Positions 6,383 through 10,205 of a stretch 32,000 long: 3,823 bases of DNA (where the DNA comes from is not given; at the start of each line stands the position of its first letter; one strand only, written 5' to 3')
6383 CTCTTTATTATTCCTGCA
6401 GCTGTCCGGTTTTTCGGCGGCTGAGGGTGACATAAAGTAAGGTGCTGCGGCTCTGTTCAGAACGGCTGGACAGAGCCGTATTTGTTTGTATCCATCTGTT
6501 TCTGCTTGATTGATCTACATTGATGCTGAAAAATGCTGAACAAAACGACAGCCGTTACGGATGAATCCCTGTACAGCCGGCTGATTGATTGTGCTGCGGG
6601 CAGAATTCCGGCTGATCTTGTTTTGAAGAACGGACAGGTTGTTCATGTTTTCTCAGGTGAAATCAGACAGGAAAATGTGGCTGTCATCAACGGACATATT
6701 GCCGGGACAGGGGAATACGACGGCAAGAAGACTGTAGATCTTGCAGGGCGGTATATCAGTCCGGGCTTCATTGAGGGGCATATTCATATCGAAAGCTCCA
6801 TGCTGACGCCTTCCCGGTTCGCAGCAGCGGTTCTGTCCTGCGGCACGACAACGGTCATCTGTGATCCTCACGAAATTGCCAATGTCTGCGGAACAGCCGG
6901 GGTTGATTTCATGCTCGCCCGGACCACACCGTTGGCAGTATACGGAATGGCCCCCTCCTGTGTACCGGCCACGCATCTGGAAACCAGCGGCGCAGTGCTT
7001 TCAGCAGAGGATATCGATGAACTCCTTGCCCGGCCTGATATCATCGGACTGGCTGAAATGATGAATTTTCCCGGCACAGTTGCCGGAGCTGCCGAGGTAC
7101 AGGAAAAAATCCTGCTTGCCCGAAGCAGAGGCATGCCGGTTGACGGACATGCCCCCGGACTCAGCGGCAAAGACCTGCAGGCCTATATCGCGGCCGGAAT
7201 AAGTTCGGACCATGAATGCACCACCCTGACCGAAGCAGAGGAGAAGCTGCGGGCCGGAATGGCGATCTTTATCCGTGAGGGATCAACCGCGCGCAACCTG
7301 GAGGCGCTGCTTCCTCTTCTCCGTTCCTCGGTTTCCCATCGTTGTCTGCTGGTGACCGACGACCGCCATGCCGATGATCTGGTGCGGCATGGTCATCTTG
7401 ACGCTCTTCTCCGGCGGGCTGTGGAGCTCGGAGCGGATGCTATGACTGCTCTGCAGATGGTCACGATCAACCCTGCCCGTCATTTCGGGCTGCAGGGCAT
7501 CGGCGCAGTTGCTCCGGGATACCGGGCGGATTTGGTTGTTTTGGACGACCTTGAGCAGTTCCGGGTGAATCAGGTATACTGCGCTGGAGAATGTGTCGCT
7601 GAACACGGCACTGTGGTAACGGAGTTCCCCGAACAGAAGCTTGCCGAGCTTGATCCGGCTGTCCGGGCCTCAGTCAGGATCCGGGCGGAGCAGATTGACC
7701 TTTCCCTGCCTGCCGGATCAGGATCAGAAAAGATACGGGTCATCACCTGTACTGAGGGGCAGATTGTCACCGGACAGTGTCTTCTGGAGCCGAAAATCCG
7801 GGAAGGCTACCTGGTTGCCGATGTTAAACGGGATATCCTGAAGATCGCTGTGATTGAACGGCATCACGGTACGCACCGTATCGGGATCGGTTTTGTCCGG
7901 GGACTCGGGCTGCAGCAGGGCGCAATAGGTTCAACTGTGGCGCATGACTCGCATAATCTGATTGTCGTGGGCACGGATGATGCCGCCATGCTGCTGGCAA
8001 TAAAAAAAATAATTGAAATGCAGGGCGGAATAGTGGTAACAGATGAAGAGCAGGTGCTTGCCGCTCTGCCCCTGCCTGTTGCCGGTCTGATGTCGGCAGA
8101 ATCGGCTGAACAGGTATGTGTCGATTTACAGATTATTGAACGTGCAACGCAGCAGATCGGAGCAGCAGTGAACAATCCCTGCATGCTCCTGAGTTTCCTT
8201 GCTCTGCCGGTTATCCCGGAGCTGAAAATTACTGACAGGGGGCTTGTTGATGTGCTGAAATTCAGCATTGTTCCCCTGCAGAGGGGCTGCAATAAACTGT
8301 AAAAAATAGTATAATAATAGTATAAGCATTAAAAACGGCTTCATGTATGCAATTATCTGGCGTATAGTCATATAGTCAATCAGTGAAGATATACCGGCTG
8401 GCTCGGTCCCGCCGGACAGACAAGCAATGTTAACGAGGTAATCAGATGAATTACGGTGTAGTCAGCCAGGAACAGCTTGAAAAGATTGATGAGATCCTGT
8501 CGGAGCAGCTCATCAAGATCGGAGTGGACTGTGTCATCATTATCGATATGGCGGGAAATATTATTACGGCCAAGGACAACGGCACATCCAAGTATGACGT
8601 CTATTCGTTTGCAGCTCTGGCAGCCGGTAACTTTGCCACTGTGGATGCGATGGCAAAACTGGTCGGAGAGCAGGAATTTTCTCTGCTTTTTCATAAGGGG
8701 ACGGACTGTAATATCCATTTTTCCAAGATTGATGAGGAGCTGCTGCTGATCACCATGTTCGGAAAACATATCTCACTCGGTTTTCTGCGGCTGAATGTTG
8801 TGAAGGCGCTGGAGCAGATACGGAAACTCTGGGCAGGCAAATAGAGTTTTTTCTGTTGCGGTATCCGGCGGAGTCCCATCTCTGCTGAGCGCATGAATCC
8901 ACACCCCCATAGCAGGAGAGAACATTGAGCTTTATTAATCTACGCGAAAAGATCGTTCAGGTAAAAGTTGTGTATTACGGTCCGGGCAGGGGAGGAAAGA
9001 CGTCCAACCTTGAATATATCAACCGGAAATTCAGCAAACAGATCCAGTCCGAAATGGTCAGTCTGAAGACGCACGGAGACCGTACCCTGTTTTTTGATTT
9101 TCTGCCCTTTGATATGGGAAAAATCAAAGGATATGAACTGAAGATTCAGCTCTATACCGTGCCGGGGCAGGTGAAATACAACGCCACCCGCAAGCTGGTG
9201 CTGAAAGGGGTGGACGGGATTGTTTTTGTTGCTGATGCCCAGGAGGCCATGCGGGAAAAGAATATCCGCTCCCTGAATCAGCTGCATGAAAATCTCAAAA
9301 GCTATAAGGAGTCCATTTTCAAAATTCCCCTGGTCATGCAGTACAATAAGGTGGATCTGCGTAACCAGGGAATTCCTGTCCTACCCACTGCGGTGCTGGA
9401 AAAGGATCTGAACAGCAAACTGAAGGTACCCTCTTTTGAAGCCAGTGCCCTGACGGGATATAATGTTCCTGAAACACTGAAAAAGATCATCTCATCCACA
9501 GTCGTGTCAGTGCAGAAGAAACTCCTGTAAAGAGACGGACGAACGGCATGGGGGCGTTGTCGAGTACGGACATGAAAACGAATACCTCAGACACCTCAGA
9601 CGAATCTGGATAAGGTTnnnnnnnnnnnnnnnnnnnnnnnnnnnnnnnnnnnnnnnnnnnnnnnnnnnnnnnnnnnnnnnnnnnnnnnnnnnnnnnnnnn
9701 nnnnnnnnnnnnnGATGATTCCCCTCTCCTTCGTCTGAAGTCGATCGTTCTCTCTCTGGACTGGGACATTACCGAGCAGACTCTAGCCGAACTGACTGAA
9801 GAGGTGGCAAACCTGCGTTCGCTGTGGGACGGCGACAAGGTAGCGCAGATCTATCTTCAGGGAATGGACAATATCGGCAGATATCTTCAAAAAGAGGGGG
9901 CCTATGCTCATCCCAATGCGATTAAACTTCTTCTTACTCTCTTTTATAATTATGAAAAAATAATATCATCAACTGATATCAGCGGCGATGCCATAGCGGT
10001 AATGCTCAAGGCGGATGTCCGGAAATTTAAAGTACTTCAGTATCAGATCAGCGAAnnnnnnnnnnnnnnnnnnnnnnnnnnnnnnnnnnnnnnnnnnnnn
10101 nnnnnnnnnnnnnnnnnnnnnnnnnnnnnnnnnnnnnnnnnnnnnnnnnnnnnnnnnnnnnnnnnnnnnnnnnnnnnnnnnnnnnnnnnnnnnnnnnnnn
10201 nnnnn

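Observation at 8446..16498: mglB-mglA extended by a giant hyper-acidic repeat protein and an orphan cytochrome b: candidate undescribed polarity/motility hub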

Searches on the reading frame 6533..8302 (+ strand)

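Call 8: search_protein_families(library=pfam, proteins=[window:6533-8302:+], max_evalue=0.01)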
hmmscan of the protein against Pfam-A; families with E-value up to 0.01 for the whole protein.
window:6533-8302:+ (589 aa): 3 families
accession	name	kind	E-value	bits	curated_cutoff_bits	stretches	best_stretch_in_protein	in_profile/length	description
PF13382.11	Adenine_deam_C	-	2.7e-66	222.6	27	1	410-577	1-168/169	Adenine deaminase C-terminal domain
PF01979.26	Amidohydro_1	-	3.5e-39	135.4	25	1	74-354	1-344/345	Amidohydrolase family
PF07969.17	Amidohydro_3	-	1.2e-14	55.1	29.7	2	203-355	309-471/472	Amidohydrolase family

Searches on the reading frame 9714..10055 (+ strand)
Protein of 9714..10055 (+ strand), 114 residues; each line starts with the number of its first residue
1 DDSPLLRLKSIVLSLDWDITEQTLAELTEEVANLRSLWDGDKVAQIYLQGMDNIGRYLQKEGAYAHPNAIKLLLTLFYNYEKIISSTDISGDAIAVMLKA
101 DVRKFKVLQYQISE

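Call 41: search_protein_representatives(alignment_id=A2)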
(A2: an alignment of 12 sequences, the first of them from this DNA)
Query: 12 sequences, 114 profile positions. Proteins with E-value up to 0.001 (for the whole library): 1034; up to 1e-10: 832; up to 1e-30: 336. The best 150 are listed.
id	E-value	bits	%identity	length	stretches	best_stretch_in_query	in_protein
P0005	1.6e-89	311.7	-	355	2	1-114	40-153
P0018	1.6e-86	302.0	-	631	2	1-113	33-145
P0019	1.9e-86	301.8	-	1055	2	1-113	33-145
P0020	8.4e-86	299.7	-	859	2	1-114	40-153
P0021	1.0e-85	299.4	-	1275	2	1-113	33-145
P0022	1.1e-85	299.3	-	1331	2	1-113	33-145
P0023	1.3e-85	299.1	-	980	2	1-114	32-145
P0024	2.4e-85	298.2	-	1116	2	1-113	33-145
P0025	3.1e-85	297.9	-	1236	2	1-113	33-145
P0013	3.2e-85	297.8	-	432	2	1-113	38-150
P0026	4.0e-85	297.5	-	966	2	1-113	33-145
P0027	4.7e-85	297.3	-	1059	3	1-114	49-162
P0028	1.2e-84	296.0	-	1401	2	1-113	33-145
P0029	1.7e-84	295.5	-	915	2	1-112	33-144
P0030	1.8e-84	295.4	-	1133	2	1-113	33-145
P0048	8.6e-79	277.1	-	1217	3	1-113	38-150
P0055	7.3e-78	274.1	-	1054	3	1-113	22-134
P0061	5.2e-77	271.4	-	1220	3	1-113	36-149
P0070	3.9e-76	268.5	-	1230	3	1-114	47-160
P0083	4.5e-73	258.7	-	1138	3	3-112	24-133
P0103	8.6e-71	251.3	-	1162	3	1-113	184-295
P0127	1.9e-67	240.5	-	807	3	1-112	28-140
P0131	2.8e-67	240.0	-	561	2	2-114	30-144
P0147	7.3e-66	235.4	-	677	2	2-114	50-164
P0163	2.7e-64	230.4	-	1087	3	1-113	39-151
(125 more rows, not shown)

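Call 42: find_encoding_contigs(protein=P0048, flank=6000, max_places=2)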
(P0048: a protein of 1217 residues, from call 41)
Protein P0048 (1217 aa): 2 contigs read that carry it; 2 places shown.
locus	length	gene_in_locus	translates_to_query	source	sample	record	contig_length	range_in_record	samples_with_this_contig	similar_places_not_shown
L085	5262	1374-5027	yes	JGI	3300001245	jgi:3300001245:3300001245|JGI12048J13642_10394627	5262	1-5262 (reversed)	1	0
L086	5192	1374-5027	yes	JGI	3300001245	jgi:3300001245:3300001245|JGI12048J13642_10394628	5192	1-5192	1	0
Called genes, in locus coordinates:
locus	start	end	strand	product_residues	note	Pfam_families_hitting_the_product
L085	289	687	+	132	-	-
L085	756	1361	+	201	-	PF00025:Arf (weak), PF00071:Ras, PF08477:Roc (weak), PF00009:GTP_EFTU (faint)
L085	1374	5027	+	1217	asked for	-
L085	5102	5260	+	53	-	?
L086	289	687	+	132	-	-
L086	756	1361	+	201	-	PF00025:Arf (weak), PF00071:Ras, PF08477:Roc (weak), PF00009:GTP_EFTU (faint)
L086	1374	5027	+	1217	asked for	-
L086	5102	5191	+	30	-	?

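Call 43: find_encoding_contigs(protein=P0103, flank=6000, max_places=2)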
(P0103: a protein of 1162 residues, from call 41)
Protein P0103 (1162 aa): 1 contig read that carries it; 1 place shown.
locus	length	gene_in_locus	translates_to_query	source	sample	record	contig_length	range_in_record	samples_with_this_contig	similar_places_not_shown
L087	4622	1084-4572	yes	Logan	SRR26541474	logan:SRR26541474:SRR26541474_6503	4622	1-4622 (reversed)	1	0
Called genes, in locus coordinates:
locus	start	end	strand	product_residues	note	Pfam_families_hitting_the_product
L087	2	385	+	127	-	?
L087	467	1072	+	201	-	PF00025:Arf (weak), PF00071:Ras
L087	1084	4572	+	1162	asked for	-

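Call 44: list_cluster_members(proteins=[P0048, P0103, P0055, P0061, P0070, P0083, P0127, P0163, P0147, P0131])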
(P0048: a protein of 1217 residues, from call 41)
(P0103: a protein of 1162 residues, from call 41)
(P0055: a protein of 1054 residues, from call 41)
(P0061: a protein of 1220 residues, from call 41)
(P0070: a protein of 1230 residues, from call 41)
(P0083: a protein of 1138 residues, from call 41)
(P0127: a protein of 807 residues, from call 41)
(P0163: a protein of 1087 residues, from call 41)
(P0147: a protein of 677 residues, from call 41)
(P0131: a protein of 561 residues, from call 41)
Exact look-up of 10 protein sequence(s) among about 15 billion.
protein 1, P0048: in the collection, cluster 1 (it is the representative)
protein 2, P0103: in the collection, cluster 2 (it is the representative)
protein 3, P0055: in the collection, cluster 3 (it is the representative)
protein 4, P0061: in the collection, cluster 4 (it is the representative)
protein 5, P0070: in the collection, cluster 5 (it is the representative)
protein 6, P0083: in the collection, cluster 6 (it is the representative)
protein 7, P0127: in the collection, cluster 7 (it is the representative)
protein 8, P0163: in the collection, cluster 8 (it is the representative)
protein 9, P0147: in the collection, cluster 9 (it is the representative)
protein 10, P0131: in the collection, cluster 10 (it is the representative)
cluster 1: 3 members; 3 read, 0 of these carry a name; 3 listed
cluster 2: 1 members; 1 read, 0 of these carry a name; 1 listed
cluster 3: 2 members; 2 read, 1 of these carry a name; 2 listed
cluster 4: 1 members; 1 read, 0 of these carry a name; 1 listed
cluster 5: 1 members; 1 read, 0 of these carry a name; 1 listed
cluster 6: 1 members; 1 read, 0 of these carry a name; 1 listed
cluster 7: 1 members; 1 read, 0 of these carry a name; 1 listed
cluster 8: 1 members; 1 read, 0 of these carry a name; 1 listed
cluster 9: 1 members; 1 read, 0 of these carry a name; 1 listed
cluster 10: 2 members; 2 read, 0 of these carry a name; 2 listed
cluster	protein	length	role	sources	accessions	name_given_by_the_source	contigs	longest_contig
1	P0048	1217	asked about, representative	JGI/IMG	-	-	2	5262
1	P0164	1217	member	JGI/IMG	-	-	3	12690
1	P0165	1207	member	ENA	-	-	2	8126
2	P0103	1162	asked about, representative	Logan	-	-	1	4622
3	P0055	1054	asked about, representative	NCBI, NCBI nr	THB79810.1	MAG: hypothetical protein D6B25_00565 [Desulfobulbaceae bacterium]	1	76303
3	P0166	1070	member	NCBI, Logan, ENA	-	-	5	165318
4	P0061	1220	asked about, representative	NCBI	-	-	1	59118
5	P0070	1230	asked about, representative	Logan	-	-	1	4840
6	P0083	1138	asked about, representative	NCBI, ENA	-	-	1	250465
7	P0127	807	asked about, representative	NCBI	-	-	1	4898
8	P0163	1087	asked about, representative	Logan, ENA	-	-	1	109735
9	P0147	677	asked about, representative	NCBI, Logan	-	-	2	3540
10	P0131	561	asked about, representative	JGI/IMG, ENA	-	-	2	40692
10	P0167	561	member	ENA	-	-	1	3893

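Call 62: search_solved_structures(query=A2, max_evalue=10)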
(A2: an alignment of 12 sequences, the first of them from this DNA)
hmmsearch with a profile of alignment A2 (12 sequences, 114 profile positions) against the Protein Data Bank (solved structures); distinct sequences matched with E-value up to 10: 3.
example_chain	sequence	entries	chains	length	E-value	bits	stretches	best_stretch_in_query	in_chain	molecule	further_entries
6wbp_A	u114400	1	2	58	0.16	15.2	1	62-107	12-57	Septin-6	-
4px6_A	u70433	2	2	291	1.3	12.2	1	46-88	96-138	Tyrosine-protein kinase SYK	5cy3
8qke_A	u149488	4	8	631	2.1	11.6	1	3-40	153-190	subtilisin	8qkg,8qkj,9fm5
